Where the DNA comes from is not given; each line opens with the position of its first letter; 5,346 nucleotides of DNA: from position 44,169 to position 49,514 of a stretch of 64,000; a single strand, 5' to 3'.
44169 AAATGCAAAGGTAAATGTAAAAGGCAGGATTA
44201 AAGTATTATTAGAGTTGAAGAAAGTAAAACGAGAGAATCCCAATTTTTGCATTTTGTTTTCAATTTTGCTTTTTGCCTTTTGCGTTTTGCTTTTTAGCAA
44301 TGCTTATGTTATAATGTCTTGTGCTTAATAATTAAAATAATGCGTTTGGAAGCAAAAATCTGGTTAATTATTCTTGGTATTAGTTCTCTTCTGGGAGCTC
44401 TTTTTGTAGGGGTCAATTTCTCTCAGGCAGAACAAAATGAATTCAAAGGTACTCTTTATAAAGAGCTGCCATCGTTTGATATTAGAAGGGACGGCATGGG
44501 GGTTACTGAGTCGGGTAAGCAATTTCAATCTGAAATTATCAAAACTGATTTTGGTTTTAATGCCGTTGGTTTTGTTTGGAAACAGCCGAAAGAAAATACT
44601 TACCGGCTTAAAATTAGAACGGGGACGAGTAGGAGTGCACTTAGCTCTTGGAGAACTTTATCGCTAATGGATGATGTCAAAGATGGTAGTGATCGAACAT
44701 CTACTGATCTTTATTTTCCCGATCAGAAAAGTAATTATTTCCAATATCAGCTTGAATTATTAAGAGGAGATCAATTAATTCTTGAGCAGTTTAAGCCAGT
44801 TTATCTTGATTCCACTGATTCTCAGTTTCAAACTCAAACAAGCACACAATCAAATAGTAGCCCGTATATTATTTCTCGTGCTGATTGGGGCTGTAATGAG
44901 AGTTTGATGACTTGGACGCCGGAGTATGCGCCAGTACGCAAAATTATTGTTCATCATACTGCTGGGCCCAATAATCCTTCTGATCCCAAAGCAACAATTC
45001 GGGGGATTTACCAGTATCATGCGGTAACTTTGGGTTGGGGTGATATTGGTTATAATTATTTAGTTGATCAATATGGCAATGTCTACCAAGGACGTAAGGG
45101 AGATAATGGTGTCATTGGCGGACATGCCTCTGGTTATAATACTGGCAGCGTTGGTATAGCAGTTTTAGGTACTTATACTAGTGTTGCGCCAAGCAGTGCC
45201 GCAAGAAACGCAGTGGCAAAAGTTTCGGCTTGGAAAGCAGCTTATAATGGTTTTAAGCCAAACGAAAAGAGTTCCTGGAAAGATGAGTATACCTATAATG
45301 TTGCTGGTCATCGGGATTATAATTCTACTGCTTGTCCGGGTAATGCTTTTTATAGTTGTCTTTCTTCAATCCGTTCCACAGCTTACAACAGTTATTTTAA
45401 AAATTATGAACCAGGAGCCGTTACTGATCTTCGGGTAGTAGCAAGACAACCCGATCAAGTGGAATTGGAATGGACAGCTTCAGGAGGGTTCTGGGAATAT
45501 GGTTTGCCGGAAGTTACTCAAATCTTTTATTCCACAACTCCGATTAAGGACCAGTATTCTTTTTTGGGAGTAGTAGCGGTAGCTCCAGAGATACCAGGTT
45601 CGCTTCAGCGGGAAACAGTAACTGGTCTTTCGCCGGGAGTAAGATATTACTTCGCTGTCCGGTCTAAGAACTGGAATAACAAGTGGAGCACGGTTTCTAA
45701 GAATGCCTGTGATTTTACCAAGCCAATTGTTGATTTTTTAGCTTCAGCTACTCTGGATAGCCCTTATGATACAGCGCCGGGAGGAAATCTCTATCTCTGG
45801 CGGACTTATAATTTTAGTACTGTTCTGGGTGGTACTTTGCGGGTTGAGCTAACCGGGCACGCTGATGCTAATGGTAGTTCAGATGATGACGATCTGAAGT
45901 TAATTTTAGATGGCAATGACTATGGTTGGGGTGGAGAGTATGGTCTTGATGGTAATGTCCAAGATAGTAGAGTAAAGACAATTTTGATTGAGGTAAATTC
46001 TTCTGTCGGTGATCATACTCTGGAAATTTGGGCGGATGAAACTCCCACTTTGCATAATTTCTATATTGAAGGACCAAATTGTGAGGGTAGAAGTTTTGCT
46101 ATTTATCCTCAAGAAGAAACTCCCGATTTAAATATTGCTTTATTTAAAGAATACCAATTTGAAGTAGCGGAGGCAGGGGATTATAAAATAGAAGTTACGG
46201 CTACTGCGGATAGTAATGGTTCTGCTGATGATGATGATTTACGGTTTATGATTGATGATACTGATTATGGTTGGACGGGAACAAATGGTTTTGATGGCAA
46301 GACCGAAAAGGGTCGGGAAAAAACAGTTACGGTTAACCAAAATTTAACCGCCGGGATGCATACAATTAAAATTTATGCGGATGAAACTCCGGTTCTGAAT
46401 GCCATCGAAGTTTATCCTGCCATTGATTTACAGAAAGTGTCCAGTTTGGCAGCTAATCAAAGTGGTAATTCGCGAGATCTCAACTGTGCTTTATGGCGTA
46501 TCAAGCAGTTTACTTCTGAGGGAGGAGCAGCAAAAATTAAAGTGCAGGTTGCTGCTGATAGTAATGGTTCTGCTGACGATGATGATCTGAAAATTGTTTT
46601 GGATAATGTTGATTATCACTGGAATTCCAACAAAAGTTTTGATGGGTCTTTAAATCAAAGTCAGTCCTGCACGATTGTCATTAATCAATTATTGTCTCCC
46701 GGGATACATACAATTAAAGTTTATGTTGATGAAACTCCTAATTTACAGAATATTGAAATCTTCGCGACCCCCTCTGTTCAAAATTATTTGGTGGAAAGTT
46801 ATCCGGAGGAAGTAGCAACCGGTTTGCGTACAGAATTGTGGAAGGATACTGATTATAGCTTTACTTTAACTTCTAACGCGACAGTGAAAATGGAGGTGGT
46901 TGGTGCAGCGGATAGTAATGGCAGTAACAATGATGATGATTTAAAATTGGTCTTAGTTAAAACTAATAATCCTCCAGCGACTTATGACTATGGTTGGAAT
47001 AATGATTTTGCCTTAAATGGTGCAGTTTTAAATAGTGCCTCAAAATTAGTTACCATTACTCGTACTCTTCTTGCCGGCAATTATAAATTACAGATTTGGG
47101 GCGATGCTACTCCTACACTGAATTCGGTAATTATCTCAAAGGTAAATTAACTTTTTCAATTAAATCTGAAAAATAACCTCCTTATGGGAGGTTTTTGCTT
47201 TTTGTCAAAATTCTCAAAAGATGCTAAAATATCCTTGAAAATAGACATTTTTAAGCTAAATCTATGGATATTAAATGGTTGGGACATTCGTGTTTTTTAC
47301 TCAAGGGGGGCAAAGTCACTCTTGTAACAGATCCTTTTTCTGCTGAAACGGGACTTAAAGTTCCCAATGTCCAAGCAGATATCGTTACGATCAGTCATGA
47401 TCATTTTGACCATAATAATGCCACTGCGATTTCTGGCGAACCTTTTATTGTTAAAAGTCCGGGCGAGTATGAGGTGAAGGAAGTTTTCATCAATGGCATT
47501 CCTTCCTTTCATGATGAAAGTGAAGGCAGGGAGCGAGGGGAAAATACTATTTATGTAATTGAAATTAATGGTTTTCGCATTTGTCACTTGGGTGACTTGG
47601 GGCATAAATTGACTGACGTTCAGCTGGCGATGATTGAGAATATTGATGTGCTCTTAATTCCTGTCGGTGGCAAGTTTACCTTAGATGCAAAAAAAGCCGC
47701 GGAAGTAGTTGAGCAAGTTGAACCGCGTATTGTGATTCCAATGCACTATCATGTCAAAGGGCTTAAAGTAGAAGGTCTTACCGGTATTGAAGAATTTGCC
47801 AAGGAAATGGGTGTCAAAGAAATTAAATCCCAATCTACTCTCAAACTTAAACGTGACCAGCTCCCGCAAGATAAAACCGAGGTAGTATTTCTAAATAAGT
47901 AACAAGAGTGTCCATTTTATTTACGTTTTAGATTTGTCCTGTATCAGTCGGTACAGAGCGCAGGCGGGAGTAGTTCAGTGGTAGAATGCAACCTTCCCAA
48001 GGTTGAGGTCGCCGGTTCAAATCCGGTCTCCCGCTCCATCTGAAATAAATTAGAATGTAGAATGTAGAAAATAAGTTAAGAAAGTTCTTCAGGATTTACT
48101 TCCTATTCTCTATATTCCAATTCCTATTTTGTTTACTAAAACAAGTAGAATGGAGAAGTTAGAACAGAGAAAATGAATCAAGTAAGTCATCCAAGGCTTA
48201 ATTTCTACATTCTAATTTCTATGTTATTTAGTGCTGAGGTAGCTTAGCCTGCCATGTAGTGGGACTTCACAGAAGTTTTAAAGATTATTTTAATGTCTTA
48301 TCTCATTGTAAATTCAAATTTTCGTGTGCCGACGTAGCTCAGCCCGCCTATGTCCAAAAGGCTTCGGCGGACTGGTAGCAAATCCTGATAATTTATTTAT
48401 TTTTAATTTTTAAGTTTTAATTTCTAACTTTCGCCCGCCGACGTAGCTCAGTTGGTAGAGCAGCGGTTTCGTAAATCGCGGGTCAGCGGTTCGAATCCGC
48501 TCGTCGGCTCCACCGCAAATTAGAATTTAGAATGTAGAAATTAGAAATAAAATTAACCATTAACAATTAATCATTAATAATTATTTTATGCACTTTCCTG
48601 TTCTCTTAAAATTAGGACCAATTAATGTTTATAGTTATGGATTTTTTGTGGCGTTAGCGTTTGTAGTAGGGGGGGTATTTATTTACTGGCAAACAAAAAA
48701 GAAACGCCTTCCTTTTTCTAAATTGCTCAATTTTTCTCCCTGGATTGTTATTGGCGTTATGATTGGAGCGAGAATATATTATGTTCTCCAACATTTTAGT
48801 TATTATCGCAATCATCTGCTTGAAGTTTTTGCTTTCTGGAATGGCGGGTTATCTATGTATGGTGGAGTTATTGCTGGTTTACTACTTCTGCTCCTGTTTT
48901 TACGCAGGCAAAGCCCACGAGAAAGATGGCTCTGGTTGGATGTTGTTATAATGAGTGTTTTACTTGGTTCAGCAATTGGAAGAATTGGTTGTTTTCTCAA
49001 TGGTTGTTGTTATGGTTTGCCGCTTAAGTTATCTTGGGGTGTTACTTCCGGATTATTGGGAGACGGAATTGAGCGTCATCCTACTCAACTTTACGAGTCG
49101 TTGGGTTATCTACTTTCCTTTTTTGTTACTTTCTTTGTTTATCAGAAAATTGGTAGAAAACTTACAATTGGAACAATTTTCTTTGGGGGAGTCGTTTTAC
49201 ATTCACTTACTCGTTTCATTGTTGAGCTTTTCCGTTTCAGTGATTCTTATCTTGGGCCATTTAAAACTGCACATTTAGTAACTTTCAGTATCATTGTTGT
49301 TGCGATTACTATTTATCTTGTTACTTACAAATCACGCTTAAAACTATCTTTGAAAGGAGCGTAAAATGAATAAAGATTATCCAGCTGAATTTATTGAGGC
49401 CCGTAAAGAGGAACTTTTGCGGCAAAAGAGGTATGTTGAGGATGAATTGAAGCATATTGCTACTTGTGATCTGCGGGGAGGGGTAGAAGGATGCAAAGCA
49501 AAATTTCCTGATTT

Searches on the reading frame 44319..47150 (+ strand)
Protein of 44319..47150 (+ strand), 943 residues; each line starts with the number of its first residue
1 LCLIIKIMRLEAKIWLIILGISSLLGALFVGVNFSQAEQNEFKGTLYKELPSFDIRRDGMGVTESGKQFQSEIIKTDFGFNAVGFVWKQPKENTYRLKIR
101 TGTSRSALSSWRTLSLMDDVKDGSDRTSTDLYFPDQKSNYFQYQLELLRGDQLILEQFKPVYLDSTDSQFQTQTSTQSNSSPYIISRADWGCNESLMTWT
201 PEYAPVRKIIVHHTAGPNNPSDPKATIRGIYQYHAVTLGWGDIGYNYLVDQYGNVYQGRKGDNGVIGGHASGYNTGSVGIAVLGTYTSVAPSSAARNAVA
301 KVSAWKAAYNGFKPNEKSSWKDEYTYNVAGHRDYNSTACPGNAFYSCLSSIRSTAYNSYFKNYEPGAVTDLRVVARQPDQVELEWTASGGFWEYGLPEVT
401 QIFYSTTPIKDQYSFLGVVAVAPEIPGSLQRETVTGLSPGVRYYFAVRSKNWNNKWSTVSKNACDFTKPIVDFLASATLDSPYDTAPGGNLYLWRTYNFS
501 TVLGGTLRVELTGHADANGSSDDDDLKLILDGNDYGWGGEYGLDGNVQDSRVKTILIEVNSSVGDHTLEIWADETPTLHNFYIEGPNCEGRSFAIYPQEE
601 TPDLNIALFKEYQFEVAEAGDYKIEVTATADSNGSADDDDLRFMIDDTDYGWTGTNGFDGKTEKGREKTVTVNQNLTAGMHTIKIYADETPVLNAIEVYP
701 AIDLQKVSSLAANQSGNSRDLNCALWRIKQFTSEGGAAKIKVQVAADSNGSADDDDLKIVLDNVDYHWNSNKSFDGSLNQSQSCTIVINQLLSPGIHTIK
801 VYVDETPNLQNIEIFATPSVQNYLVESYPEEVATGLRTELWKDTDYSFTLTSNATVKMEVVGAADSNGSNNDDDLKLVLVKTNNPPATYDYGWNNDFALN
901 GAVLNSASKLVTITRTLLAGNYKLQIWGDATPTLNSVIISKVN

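Call 53: search_protein_families(library=ncbifam, proteins=[window:44319-47150:+], max_evalue=0.00001)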
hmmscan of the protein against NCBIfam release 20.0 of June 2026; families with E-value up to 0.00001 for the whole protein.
window:44319-47150:+ (943 aa): 0 families

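Call 67: search_protein_families(library=pfam, proteins=[window:44319-47150:+], max_evalue=0.001)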
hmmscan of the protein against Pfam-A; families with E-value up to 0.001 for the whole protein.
window:44319-47150:+ (943 aa): 2 families
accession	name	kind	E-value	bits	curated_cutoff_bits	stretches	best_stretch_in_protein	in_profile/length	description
PF01510.30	Amidase_2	-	1.5e-19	71.1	26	1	203-342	2-131/131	N-acetylmuramoyl-L-alanine amidase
PF00041.27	fn3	-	4.6e-05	24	25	1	367-458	2-79/84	Fibronectin type III domain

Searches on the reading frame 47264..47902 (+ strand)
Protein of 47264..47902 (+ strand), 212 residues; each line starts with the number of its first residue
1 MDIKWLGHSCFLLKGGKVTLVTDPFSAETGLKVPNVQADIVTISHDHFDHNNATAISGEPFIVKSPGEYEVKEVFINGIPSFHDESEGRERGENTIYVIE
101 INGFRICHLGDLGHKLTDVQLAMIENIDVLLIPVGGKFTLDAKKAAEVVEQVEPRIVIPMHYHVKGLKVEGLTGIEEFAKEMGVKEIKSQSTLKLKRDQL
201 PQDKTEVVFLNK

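Call 67: search_protein_families(library=pfam, proteins=[window:47264-47902:+], max_evalue=0.001)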
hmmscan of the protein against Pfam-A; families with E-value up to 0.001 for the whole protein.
window:47264-47902:+ (212 aa): 2 families
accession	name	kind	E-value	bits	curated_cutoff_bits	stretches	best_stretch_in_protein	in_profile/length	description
PF13483.12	Lactamase_B_3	-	9.4e-59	198.4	24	1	3-161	2-160/160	Beta-lactamase superfamily domain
PF12706.13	Lactamase_B_2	-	1.7e-12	47.8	27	1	70-162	97-200/200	Beta-lactamase superfamily domain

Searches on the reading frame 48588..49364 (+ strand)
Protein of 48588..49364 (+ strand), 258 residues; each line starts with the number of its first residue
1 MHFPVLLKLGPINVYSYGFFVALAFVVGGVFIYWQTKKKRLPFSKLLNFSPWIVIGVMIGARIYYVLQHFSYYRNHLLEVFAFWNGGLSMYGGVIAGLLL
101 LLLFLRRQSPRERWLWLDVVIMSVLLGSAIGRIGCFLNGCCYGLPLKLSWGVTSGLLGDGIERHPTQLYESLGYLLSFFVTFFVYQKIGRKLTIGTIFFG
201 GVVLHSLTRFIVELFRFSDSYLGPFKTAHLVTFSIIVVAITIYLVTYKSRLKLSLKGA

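Call 67: search_protein_families(library=pfam, proteins=[window:48588-49364:+], max_evalue=0.001)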
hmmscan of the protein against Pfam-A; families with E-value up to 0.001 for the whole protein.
window:48588-49364:+ (258 aa): 1 family
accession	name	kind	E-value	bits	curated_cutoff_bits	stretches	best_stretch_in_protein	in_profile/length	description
PF01790.23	LGT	-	2.2e-57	194.6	24.9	1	4-244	1-239/240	Prolipoprotein diacylglyceryl transferase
